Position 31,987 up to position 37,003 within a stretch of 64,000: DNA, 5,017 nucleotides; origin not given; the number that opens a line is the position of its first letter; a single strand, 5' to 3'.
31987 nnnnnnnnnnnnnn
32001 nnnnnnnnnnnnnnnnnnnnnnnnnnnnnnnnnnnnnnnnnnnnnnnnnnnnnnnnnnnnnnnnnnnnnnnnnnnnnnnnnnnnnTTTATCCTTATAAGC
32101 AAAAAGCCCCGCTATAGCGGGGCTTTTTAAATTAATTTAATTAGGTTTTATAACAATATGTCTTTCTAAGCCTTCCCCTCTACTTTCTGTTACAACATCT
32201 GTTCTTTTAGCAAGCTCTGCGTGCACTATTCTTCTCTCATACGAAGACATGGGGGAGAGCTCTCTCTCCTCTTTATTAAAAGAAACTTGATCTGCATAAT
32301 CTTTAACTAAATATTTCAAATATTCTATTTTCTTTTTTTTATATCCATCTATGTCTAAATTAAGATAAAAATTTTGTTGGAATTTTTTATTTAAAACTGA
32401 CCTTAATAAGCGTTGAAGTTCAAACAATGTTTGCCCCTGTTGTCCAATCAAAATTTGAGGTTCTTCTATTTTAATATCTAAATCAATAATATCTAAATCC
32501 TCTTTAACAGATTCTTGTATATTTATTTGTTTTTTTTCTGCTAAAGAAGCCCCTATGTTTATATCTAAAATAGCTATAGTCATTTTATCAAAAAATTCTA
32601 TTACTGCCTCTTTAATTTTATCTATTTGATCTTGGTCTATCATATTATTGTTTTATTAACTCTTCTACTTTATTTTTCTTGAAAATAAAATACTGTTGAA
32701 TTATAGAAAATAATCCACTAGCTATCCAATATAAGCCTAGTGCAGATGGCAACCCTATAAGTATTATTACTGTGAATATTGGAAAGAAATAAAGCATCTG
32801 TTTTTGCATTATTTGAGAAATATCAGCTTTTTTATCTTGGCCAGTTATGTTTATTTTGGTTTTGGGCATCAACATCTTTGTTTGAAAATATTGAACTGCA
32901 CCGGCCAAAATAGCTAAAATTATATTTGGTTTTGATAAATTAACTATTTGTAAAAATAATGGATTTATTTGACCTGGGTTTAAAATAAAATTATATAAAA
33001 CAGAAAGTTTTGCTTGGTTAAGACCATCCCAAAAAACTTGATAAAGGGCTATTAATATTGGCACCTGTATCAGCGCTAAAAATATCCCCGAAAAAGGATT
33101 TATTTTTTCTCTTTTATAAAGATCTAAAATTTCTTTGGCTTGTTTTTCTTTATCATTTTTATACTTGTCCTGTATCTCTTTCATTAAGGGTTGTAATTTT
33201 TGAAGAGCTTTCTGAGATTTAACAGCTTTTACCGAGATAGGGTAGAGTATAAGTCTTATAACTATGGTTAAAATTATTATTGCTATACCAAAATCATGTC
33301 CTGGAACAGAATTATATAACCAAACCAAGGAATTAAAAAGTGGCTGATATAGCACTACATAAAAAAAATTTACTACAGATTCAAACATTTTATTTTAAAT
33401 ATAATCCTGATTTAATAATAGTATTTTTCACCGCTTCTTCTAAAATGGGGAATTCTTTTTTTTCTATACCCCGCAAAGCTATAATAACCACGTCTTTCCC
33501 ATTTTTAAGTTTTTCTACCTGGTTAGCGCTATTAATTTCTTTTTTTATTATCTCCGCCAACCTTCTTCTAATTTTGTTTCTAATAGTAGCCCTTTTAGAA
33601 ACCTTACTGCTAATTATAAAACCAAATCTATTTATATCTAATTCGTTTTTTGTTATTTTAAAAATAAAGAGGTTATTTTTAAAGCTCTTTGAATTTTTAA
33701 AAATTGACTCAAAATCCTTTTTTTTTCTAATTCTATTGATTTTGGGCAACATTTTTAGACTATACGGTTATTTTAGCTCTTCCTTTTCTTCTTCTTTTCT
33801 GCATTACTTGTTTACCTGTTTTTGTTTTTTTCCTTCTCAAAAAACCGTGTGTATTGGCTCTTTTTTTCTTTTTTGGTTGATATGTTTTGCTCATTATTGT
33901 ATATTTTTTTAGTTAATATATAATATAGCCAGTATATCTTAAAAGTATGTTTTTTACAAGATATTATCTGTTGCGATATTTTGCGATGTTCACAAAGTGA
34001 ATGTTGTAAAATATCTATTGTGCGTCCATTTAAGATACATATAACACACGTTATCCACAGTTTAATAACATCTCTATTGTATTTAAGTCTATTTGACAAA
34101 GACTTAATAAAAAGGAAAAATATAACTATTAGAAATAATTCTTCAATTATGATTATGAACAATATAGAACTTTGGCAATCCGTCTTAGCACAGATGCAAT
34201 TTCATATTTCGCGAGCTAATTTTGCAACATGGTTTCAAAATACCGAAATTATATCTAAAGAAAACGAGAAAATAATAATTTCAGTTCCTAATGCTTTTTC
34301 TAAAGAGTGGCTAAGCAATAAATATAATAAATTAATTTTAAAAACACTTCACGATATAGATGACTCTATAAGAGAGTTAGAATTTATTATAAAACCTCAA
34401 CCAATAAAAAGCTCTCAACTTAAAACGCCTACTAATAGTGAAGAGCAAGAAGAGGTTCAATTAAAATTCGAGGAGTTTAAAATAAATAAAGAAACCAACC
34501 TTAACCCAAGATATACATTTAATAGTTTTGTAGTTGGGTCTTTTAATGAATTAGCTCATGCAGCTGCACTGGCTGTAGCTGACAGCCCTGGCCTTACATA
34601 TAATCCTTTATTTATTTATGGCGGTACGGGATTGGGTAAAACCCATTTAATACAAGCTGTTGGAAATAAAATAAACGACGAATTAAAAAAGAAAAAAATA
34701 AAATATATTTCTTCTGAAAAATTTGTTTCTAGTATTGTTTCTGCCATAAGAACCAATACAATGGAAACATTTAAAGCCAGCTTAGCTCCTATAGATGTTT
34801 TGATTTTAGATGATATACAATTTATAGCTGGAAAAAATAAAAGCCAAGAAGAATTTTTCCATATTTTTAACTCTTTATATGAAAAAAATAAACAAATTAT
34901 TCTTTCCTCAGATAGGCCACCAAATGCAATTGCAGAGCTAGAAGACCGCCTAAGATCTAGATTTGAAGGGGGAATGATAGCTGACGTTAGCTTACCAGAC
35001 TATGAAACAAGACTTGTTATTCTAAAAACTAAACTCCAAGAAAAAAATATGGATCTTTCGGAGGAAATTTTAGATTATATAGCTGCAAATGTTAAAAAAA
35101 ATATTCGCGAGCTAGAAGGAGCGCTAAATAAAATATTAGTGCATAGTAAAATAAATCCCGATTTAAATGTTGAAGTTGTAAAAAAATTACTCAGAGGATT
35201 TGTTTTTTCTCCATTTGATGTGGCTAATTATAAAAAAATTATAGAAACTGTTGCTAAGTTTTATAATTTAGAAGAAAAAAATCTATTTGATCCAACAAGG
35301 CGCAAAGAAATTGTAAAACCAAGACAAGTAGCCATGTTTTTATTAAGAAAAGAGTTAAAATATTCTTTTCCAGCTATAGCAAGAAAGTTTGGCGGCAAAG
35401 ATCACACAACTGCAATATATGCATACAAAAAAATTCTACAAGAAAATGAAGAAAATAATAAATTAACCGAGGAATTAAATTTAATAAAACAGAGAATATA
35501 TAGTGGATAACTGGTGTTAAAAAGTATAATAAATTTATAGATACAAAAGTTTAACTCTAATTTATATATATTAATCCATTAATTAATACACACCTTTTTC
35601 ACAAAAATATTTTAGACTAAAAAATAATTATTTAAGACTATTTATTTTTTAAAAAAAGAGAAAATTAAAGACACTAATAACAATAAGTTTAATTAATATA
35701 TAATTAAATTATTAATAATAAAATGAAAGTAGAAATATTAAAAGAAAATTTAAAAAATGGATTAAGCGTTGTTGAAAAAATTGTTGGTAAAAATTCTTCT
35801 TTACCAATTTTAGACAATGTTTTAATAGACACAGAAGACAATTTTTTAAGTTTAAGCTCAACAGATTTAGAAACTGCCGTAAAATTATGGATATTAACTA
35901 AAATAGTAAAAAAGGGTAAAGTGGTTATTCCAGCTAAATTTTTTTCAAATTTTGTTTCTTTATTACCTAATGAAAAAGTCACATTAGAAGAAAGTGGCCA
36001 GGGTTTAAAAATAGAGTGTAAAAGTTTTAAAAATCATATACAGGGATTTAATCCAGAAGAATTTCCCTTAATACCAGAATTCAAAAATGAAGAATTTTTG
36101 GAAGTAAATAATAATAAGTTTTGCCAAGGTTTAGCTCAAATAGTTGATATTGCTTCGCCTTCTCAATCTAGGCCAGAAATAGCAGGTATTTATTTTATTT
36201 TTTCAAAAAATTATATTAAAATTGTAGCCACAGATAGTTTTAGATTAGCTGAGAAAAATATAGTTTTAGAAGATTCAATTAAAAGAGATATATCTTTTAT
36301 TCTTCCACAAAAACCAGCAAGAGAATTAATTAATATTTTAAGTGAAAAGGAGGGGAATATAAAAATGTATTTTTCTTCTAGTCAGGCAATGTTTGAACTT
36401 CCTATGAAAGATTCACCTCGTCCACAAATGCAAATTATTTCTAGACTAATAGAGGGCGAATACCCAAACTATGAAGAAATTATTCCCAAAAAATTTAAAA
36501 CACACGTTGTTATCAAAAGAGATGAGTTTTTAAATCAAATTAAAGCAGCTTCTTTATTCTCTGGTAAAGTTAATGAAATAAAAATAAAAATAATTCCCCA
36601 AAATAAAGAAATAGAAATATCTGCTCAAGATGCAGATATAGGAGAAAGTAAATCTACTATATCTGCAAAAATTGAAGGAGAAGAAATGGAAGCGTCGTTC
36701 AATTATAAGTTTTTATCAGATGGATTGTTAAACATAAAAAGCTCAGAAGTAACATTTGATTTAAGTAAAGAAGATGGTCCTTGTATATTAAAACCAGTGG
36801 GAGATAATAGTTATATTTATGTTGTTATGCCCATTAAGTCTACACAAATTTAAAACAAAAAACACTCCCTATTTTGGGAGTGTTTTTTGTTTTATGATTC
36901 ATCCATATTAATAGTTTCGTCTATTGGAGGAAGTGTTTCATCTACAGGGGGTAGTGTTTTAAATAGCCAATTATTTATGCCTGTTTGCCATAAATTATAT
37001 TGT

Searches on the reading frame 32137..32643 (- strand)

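Call 55: search_protein_families(library=pfam, proteins=[window:32137-32643:-], max_evalue=0.00001)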
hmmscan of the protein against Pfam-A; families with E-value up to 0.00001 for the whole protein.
window:32137-32643:- (168 aa): 2 families
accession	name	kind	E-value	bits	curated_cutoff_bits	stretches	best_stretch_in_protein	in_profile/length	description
PF01424.28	R3H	-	1.5e-14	54.2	26.8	1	109-167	3-60/60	R3H domain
PF13083.13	KH_KhpA-B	-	1.5e-06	28.5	32.1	1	34-92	11-69/73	KhpA/KhpB, KH domain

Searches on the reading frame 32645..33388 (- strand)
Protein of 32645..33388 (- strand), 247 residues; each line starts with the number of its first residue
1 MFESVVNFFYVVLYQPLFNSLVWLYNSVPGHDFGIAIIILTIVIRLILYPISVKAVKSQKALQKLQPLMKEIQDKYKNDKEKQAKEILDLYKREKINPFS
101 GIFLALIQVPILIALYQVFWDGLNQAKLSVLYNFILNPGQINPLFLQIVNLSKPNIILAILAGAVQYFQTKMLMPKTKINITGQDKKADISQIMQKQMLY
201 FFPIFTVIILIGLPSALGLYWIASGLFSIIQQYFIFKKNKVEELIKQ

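Call 55: search_protein_families(library=pfam, proteins=[window:32645-33388:-], max_evalue=0.00001)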
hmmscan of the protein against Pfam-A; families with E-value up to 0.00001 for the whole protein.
window:32645-33388:- (247 aa): 1 family
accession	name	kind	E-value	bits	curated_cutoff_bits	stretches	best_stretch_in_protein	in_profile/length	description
PF02096.25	60KD_IMP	-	7.1e-50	169.6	35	1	33-236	1-162/163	60Kd inner membrane protein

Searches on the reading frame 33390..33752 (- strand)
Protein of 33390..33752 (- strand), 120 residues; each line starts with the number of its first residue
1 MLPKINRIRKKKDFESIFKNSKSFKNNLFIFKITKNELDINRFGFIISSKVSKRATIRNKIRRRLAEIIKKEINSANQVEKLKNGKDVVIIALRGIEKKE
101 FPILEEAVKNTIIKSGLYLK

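Call 56: search_protein_families(library=pfam, proteins=[window:33390-33752:-], max_evalue=0.0001)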
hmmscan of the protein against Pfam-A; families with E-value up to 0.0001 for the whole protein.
window:33390-33752:- (120 aa): 1 family
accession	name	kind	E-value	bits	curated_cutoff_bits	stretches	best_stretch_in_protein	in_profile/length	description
PF00825.24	Ribonuclease_P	-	5e-20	72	22.3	1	2-112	1-105/109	Ribonuclease P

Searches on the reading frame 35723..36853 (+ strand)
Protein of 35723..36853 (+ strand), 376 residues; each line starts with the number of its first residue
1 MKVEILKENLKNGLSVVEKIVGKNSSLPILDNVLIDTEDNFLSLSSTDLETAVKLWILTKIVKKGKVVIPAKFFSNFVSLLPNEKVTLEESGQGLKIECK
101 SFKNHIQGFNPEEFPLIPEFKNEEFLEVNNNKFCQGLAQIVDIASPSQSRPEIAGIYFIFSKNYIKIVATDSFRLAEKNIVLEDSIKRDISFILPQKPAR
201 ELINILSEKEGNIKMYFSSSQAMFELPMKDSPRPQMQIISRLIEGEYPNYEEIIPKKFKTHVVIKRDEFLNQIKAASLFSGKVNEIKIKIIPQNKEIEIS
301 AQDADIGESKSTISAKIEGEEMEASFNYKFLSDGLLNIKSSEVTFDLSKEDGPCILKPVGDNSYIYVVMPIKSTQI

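Call 55: search_protein_families(library=pfam, proteins=[window:35723-36853:+], max_evalue=0.00001)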
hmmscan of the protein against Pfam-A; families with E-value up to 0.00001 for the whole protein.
window:35723-36853:+ (376 aa): 3 families
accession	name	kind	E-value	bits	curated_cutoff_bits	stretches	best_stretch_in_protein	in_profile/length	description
PF00712.24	DNA_pol3_beta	-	3e-24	85.9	24.4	1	1-118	1-120/120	DNA polymerase III beta subunit, N-terminal domain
PF02768.20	DNA_pol3_beta_3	-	3.8e-23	82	27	1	252-371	2-120/121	DNA polymerase III beta subunit, C-terminal domain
PF02767.21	DNA_pol3_beta_2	-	1.2e-21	77.6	27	1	128-249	2-116/116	DNA polymerase III beta subunit, central domain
